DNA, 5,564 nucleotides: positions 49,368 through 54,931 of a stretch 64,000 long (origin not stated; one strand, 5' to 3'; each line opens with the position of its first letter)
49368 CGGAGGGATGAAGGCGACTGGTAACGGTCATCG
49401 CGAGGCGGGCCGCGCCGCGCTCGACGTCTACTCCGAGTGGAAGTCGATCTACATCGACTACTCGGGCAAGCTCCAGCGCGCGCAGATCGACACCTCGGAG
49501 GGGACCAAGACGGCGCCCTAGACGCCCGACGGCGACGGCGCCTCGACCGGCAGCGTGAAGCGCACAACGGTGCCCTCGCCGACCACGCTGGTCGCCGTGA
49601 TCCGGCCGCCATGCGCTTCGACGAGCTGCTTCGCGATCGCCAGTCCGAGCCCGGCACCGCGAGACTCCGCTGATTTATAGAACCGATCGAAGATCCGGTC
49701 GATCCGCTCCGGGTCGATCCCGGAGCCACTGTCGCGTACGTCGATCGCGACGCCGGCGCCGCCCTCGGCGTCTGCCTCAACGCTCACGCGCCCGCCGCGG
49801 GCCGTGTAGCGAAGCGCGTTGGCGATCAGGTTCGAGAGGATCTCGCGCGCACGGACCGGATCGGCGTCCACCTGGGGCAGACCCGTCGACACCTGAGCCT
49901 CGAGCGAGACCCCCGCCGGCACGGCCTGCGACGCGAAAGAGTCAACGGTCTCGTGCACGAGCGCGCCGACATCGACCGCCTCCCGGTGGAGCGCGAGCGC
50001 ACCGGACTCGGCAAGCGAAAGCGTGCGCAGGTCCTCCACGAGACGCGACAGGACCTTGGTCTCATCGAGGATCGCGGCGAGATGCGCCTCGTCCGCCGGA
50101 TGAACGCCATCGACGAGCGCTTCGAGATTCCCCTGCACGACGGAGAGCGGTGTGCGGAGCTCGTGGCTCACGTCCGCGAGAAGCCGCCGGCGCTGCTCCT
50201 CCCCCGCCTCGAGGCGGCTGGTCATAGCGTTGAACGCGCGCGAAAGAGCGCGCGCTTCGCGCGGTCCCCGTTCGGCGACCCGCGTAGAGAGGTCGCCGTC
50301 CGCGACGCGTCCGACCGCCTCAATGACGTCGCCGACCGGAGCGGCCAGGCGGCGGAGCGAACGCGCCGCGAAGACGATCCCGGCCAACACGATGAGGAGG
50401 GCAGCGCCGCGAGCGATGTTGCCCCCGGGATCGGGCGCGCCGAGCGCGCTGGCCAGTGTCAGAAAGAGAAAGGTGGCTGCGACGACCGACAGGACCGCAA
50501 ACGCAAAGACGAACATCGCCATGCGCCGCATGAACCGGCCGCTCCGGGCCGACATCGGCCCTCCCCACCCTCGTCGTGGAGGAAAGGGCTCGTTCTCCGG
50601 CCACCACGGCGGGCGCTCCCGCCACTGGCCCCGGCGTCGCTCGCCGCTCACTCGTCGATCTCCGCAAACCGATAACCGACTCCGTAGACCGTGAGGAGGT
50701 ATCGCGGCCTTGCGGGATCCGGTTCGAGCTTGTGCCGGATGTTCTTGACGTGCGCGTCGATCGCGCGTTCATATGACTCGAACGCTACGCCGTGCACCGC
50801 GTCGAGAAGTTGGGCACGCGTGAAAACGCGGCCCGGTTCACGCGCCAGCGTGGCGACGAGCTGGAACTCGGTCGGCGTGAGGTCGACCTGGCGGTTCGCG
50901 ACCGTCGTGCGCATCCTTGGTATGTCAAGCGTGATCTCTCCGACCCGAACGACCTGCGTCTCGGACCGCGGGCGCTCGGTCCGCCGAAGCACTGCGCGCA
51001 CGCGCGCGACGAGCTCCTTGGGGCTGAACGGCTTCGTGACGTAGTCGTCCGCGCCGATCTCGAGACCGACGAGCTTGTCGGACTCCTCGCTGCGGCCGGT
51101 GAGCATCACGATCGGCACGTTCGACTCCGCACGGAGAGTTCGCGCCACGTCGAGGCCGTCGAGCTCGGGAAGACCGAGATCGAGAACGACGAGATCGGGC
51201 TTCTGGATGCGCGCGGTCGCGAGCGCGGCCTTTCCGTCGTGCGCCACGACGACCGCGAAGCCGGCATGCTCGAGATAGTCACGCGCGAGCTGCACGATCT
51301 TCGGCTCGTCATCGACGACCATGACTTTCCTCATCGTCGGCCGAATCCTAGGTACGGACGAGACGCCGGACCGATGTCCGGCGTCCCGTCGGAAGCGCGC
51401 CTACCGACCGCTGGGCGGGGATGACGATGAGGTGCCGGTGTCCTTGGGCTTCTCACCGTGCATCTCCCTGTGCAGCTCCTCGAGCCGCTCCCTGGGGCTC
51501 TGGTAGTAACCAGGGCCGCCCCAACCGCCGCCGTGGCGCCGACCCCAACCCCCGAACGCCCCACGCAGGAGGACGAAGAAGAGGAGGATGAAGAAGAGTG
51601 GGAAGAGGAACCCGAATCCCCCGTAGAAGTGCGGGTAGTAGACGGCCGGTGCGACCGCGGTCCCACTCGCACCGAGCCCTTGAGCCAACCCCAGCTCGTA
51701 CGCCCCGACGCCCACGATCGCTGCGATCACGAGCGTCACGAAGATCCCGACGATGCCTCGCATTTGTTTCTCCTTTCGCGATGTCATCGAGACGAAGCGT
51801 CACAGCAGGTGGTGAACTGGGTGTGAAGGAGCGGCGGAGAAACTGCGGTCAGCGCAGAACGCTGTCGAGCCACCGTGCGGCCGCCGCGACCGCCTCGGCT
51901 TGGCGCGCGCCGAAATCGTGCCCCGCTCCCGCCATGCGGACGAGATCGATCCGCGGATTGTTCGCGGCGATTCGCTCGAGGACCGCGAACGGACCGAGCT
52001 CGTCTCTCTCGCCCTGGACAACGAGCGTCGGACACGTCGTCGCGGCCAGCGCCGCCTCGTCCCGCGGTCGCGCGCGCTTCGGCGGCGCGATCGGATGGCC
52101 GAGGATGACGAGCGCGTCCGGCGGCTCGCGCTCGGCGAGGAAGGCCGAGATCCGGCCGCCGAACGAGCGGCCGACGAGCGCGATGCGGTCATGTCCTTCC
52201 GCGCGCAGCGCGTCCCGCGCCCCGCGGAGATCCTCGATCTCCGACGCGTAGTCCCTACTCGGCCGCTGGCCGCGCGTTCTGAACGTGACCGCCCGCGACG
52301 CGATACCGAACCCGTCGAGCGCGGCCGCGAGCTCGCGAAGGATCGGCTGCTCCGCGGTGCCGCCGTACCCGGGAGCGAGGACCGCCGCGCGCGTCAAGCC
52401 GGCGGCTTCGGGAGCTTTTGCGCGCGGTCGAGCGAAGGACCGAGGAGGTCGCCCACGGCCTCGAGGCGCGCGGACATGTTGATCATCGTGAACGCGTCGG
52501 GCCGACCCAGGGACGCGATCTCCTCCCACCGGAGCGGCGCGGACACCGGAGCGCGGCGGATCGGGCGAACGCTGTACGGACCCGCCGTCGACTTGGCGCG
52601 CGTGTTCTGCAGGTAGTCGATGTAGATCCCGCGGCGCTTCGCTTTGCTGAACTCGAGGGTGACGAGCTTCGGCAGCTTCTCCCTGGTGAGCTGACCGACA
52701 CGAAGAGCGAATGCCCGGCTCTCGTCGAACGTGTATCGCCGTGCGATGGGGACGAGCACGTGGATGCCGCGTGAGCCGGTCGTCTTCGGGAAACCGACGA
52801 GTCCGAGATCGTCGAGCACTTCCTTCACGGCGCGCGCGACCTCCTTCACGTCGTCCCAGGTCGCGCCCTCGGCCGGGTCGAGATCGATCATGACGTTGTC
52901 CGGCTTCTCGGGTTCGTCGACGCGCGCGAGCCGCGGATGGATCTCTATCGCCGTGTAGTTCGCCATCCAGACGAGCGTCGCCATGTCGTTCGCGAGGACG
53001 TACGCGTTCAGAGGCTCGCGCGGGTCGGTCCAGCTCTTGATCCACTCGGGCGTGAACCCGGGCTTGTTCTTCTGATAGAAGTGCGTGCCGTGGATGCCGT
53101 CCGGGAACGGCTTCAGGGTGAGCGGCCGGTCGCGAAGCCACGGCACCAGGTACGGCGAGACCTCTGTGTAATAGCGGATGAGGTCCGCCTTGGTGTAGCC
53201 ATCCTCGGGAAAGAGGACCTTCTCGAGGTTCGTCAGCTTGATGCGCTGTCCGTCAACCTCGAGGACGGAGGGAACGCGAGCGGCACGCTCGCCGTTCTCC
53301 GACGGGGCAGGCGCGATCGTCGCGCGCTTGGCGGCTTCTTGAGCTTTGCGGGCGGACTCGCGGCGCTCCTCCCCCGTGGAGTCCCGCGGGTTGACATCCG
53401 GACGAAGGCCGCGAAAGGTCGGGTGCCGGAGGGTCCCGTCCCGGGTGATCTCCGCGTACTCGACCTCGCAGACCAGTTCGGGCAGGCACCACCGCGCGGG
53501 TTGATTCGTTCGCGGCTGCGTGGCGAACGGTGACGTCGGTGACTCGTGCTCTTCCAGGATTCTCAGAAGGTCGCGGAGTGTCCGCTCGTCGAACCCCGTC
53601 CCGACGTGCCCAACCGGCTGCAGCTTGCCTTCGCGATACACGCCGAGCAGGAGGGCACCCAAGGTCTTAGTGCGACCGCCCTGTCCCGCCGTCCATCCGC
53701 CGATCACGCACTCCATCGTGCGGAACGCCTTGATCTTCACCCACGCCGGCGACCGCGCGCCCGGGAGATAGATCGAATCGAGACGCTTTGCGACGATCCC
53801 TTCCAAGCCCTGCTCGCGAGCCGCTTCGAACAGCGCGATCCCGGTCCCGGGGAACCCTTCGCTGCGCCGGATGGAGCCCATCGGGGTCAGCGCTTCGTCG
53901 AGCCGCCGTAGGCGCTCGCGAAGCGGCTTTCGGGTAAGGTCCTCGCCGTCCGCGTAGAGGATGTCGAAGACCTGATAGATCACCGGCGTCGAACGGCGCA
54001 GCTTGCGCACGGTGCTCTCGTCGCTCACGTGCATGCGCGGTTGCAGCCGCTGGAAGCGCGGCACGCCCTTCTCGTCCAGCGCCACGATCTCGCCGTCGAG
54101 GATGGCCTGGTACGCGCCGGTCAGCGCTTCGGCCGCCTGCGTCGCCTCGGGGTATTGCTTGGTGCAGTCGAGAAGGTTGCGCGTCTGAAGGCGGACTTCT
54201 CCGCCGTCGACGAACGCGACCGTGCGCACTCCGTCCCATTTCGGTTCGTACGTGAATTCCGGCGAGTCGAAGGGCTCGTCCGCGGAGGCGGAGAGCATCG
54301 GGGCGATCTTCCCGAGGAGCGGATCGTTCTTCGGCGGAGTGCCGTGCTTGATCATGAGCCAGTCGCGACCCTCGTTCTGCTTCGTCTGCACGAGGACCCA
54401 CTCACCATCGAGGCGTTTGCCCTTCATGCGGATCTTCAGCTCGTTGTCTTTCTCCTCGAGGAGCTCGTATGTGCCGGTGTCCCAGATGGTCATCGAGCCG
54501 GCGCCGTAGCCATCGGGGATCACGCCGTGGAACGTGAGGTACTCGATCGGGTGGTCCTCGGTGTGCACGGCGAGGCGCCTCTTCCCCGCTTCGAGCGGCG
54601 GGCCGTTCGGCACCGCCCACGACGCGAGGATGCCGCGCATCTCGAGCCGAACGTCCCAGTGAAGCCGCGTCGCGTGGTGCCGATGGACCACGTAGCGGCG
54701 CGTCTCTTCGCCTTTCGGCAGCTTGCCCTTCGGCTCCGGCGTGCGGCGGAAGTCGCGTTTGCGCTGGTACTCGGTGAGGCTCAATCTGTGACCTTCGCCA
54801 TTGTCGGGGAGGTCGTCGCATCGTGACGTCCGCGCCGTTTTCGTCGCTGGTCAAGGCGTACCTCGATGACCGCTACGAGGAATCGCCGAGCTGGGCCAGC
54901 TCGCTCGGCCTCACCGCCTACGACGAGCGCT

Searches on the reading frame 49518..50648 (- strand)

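Call 50: search_protein_families(library=pfam, proteins=[window:49518-50648:-], max_evalue=0.001)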
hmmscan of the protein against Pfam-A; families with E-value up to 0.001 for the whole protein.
window:49518-50648:- (376 aa): 3 families
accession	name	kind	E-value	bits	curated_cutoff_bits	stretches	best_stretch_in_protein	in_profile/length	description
PF02518.31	HATPase_c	-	1.5e-30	106.3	26.4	1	263-369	2-110/111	Histidine kinase-, DNA gyrase B-, and HSP90-like ATPase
PF00512.31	HisKA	-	3.3e-16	59.5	26.9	1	152-216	1-66/66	His Kinase A (phospho-acceptor) domain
PF00672.30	HAMP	-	9.5e-12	45.5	25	1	99-148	4-53/53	HAMP domain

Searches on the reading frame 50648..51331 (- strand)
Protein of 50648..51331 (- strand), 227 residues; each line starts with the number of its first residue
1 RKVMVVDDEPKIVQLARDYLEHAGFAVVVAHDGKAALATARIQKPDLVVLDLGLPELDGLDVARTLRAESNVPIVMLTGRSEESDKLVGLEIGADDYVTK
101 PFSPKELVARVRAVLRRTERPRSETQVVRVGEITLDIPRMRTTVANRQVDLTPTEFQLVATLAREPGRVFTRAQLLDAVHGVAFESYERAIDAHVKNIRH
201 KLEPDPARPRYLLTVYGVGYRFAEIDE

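Call 50: search_protein_families(library=pfam, proteins=[window:50648-51331:-], max_evalue=0.001)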
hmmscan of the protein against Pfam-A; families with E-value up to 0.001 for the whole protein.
window:50648-51331:- (227 aa): 2 families
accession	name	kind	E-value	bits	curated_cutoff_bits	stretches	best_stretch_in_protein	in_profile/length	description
PF00072.30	Response_reg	-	2.2e-31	108.7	30.2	1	3-112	1-111/111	Response regulator receiver domain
PF00486.34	Trans_reg_C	-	5.3e-25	87.7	26.2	1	147-222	2-77/77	Transcriptional regulatory protein, C terminal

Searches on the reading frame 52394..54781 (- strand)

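Call 50: search_protein_families(library=pfam, proteins=[window:52394-54781:-], max_evalue=0.001)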
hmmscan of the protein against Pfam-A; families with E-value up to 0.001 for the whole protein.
window:52394-54781:- (795 aa): 5 families
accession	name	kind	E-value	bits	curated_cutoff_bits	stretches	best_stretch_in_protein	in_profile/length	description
PF21686.3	LigD_Prim-Pol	-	2.1e-85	286.8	27.4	1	530-779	1-253/254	LigD, primase-polymerase domain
PF01068.26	DNA_ligase_A_M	-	5e-40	137.8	26.2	1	161-351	1-204/204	ATP dependent DNA ligase domain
PF13298.12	LigD_N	-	5.9e-36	123.3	31.1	1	33-132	1-107/107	DNA Ligase D 3'-phosphoesterase domain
PF04679.21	DNA_ligase_A_C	-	8.4e-31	106.7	27.5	1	370-462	1-93/94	ATP dependent DNA ligase C terminal region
PF01896.25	DNA_primase_S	-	4.7e-09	37.3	26.8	1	632-713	3-94/163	DNA primase small subunit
